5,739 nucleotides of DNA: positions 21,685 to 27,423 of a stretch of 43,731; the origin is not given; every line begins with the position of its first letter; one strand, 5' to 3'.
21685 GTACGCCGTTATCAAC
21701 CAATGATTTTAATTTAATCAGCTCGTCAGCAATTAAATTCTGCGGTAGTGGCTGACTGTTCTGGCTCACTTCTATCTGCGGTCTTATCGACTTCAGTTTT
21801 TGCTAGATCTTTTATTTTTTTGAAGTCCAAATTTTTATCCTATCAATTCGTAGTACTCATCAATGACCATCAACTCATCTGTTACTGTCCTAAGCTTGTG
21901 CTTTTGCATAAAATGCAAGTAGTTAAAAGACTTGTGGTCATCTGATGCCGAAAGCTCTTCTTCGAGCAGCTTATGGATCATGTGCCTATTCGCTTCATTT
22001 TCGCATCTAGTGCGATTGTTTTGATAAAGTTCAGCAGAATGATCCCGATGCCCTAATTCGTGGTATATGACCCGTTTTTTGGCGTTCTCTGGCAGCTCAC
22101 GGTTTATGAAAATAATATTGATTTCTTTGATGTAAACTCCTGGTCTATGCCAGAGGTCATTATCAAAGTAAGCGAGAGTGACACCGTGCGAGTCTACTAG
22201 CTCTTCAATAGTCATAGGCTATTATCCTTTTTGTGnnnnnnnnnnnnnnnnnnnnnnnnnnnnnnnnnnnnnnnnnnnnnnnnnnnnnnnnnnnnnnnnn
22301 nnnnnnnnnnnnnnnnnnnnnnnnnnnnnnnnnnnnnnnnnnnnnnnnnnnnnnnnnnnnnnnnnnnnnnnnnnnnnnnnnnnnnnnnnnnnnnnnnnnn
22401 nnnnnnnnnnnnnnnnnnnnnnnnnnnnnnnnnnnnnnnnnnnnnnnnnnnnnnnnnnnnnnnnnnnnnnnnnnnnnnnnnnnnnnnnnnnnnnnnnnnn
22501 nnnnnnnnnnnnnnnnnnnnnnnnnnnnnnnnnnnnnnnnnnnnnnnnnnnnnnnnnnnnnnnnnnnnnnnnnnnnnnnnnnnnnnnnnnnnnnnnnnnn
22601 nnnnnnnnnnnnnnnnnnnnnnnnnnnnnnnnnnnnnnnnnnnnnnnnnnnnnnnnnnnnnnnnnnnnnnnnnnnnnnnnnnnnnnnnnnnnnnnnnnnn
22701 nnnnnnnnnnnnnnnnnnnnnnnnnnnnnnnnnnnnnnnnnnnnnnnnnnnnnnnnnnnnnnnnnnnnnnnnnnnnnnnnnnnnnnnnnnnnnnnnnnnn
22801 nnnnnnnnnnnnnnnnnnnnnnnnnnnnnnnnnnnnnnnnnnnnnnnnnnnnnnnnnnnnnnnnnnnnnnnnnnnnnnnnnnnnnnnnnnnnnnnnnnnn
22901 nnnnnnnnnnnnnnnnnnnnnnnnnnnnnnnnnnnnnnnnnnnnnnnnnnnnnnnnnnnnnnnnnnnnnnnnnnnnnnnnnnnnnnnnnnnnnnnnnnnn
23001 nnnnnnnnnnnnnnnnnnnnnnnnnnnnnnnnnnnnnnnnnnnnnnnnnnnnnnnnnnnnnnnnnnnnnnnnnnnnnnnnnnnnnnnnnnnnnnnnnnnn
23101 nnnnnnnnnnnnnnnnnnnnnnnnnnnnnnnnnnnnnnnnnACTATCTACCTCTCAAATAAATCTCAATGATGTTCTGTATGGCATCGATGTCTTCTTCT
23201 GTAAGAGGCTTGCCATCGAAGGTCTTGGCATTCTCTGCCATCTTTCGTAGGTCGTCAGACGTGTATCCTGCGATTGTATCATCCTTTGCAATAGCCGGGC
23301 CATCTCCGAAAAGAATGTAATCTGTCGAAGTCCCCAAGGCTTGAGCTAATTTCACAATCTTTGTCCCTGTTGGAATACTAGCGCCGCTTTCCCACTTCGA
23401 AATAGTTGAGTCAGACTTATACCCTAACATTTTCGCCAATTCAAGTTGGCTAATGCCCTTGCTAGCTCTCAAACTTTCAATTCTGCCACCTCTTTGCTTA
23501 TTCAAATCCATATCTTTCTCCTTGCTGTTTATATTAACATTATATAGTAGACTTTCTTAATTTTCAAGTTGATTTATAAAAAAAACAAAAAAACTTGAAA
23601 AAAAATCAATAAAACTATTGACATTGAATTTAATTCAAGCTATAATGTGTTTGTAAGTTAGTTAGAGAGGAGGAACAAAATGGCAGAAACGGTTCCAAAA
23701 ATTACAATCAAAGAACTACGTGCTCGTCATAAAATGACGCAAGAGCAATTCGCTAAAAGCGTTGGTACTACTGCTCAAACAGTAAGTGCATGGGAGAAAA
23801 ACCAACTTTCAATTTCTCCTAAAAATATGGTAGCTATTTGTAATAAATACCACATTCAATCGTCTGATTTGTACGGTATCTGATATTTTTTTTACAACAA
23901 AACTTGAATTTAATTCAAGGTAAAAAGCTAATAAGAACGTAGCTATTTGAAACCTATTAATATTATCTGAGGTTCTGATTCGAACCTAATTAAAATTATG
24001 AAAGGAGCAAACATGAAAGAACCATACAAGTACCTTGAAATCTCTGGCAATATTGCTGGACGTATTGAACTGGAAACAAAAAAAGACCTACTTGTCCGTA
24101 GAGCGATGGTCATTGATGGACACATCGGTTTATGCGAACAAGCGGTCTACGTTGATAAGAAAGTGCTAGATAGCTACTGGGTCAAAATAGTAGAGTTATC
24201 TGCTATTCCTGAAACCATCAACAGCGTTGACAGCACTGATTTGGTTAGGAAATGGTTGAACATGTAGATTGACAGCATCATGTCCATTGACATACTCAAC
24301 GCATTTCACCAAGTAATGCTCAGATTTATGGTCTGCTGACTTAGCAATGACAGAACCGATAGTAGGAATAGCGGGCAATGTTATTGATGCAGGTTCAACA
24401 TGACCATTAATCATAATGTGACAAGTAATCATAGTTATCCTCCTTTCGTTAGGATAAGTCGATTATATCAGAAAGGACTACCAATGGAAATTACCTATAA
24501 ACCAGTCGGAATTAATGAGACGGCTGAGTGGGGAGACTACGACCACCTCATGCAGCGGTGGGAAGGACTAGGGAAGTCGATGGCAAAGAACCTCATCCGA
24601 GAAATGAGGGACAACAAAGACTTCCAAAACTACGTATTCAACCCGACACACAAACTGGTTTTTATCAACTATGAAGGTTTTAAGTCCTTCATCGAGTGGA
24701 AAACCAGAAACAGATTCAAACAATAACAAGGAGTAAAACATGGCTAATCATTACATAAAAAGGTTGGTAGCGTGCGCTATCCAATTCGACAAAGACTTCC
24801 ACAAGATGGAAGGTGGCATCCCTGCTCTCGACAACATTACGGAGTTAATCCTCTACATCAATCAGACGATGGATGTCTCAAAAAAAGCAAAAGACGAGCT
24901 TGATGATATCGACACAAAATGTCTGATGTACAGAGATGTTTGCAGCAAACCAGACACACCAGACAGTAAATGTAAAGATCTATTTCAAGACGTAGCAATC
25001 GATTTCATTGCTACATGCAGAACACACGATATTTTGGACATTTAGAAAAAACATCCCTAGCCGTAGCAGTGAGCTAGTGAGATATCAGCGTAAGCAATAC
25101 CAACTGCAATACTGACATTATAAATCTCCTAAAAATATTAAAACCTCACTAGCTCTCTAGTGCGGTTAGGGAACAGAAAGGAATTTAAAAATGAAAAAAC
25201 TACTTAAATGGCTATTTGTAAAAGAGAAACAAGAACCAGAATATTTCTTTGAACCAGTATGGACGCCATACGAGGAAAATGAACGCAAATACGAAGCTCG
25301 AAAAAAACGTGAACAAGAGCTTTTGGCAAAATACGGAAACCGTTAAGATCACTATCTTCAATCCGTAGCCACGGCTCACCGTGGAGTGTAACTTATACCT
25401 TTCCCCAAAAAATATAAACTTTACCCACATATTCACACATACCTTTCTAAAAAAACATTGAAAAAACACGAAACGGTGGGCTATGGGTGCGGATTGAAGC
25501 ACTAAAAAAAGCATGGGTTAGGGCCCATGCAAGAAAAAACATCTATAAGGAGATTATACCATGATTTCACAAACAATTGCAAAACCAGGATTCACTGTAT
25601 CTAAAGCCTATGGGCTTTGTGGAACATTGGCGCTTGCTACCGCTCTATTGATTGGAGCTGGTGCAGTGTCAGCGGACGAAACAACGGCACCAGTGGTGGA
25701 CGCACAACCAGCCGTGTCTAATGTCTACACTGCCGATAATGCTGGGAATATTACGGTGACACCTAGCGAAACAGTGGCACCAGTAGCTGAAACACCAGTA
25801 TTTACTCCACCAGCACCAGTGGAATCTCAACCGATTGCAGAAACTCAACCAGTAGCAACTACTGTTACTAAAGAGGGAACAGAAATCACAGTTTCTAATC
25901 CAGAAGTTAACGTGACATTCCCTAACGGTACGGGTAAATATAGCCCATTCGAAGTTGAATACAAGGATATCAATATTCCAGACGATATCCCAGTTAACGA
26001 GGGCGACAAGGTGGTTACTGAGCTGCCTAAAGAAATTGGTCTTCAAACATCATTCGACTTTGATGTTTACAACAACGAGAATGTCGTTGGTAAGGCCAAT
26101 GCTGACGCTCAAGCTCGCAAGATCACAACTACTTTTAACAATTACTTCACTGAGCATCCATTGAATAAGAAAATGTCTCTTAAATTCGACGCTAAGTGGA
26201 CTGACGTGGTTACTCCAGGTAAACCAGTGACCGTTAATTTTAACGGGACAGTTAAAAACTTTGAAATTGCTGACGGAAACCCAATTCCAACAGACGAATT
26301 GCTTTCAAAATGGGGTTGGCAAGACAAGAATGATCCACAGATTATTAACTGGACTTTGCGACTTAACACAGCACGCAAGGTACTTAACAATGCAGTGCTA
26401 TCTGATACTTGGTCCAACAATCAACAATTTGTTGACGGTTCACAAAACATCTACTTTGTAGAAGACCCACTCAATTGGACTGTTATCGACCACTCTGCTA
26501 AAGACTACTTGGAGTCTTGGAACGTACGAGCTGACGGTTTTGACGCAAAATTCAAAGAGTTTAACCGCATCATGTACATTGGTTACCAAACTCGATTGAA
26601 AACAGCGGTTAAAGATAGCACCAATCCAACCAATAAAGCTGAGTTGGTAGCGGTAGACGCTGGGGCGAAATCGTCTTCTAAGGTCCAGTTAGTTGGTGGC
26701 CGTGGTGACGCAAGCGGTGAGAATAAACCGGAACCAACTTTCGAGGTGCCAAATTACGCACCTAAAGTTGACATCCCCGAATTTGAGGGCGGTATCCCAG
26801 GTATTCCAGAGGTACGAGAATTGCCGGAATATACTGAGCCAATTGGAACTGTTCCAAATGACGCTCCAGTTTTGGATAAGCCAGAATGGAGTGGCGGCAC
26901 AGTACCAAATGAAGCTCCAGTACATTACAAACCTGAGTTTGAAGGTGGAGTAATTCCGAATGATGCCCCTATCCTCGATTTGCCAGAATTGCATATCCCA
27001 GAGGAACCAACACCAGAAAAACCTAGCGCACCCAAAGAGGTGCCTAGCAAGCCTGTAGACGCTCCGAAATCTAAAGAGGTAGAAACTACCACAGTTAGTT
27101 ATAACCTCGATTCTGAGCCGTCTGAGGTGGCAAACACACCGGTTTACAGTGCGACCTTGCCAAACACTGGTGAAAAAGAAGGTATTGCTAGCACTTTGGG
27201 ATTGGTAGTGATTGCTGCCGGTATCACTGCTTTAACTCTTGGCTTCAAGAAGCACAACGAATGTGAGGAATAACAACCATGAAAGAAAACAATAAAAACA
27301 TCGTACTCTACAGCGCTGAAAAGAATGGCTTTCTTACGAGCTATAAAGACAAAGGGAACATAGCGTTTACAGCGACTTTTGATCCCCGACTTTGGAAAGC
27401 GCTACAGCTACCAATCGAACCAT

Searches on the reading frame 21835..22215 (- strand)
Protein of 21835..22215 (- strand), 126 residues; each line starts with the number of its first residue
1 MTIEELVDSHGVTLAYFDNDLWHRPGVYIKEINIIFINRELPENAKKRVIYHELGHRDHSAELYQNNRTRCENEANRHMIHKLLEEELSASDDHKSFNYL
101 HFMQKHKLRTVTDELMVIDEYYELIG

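Call 66: search_protein_families(library=pfam, proteins=[window:21835-22215:-], max_evalue=0.0001)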
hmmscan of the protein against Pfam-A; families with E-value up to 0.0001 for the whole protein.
window:21835-22215:- (126 aa): 1 family
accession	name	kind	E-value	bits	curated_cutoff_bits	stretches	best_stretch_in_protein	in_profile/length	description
PF06114.19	Peptidase_M78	-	5.1e-09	36.4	22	1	8-106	2-111/123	IrrE N-terminal-like domain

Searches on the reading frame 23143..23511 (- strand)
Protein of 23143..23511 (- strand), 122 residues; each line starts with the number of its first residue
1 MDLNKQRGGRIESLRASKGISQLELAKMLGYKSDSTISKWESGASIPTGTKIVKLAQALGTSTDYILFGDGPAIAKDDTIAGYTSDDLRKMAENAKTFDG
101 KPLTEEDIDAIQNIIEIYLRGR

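Call 66: search_protein_families(library=pfam, proteins=[window:23143-23511:-], max_evalue=0.0001)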
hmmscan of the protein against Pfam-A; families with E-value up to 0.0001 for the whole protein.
window:23143-23511:- (122 aa): 4 families
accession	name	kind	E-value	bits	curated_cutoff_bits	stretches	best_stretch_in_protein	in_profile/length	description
PF01381.28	HTH_3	-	3.4e-17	62.6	23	1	11-66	1-55/55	Helix-turn-helix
PF13560.12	HTH_31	-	2.4e-09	37.8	27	1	8-63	3-58/64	Helix-turn-helix domain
PF12844.13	HTH_19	-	6.4e-09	36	30.2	1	8-68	1-60/64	Helix-turn-helix domain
PF07022.19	Phage_CI_repr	-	4.6e-06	27.3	22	1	10-72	2-63/65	Bacteriophage CI repressor helix-turn-helix domain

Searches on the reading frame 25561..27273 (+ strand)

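Call 66: search_protein_families(library=pfam, proteins=[window:25561-27273:+], max_evalue=0.0001)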
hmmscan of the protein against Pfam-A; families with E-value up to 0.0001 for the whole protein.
window:25561-27273:+ (570 aa): 2 families
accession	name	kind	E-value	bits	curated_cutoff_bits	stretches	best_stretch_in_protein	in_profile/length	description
PF05737.18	Collagen_bind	-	4e-15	56.6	27.5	1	246-364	2-122/131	Collagen binding domain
PF17961.7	Big_8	-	1.5e-09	38.3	22.9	1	137-213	14-93/103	Bacterial Ig domain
